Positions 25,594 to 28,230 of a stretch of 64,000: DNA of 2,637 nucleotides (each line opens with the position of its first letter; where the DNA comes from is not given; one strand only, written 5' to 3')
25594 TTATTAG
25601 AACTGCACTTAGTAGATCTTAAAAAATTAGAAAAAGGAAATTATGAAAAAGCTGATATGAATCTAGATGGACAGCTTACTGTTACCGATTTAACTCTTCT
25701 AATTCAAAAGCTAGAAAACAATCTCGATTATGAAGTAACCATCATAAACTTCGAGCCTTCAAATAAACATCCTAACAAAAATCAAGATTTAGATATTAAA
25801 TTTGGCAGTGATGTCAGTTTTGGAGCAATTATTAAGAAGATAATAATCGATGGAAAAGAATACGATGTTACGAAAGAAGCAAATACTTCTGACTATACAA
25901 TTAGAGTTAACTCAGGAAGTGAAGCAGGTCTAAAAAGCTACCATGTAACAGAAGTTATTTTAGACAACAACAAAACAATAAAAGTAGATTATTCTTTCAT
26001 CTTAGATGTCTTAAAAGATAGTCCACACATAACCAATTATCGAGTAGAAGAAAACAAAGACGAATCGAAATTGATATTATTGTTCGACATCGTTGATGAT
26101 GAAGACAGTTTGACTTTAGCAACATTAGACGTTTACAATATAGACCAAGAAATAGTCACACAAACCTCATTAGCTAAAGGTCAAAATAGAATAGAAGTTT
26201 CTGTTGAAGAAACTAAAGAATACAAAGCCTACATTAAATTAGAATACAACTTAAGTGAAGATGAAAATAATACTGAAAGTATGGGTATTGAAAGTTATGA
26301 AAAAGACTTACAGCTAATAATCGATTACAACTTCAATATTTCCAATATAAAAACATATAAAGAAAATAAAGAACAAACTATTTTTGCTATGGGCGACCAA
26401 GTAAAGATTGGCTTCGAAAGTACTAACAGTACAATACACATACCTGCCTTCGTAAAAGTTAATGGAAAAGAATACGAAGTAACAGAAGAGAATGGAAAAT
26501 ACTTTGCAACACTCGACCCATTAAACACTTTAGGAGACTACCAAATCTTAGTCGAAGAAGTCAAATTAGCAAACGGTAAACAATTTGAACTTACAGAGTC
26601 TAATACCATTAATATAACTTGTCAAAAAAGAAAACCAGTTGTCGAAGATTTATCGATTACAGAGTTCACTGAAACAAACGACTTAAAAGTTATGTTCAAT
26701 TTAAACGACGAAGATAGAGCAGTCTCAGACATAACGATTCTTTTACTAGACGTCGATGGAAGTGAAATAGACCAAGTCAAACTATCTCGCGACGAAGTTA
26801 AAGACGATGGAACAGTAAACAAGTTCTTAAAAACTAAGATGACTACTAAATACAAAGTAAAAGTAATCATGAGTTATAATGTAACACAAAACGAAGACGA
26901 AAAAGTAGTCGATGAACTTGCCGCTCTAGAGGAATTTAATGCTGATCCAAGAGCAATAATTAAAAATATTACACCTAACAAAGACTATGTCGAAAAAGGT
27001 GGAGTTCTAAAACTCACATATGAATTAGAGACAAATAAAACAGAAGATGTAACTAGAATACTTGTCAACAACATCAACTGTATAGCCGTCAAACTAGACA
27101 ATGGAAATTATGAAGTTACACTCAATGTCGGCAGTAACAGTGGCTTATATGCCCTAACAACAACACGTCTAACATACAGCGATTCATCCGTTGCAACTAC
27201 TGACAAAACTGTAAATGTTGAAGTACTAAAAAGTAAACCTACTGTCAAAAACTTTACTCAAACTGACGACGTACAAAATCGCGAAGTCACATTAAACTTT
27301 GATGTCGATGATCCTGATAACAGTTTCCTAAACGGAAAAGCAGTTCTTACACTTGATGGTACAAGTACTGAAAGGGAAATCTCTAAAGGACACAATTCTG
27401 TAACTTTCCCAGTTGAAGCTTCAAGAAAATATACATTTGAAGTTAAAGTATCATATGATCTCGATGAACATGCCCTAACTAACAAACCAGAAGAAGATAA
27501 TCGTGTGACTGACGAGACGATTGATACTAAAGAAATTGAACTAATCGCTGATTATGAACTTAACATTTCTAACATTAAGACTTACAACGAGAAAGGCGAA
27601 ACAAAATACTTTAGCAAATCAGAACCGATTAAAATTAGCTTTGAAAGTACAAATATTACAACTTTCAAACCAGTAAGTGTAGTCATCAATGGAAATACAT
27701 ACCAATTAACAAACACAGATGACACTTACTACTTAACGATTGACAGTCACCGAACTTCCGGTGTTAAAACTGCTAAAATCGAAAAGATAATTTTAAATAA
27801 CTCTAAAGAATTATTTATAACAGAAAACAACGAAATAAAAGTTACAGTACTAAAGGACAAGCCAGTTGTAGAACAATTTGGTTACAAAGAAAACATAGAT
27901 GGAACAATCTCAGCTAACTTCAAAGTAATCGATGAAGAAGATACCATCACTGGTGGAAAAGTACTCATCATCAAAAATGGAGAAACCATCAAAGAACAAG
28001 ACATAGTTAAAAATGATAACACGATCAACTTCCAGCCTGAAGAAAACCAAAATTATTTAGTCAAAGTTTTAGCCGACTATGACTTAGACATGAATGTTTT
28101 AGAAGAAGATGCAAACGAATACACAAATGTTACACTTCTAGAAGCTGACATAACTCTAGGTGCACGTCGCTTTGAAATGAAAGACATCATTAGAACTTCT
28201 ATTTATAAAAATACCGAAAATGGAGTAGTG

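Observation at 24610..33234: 2,874-codon M26-type metalloprotease ORF carrying both a cohesin and a dockerin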

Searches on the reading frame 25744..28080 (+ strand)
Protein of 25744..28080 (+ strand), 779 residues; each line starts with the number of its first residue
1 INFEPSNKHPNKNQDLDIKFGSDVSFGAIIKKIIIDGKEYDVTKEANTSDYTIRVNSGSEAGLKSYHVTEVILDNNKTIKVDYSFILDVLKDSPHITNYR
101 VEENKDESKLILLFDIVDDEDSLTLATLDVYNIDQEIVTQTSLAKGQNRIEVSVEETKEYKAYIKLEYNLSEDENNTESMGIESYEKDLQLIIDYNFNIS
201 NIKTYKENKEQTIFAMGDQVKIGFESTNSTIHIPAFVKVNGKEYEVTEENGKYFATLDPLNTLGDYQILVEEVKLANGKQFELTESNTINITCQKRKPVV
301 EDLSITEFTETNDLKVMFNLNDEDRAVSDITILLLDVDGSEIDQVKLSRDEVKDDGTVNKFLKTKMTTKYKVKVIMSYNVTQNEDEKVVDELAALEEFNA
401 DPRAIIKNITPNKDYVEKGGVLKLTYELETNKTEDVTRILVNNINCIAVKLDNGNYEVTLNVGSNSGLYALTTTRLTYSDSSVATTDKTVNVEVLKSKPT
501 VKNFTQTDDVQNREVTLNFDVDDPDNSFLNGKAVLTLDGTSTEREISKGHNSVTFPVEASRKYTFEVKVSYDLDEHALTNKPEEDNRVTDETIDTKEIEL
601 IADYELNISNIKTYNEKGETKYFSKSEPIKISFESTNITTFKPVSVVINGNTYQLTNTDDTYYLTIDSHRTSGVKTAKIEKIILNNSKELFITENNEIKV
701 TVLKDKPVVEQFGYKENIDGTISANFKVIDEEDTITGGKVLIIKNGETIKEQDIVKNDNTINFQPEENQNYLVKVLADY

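Call 6: search_protein_families(library=pfam, proteins=[window:25744-28080:+], max_evalue=10)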
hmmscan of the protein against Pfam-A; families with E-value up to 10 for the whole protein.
window:25744-28080:+ (779 aa): 5 families
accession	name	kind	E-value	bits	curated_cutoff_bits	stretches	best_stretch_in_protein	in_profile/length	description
PF20111.4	DUF6501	-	0.0049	17.1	23.8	1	630-670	14-54/67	Family of unknown function (DUF6501)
PF10618.14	Tail_tube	-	0.0059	16.9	23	1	276-311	12-47/117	Phage tail tube protein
PF17224.9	DUF5300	-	0.021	15.5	27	1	189-231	7-50/99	Domain of unknown function (DUF5300)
PF25262.1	DUF7862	-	0.03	14.8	27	1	639-663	26-50/85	Domain of unknown function (DUF7862)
PF08531.16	Bac_rhamnosid_N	-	0.07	13.4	25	1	432-521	44-139/172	Alpha-L-rhamnosidase N-terminal domain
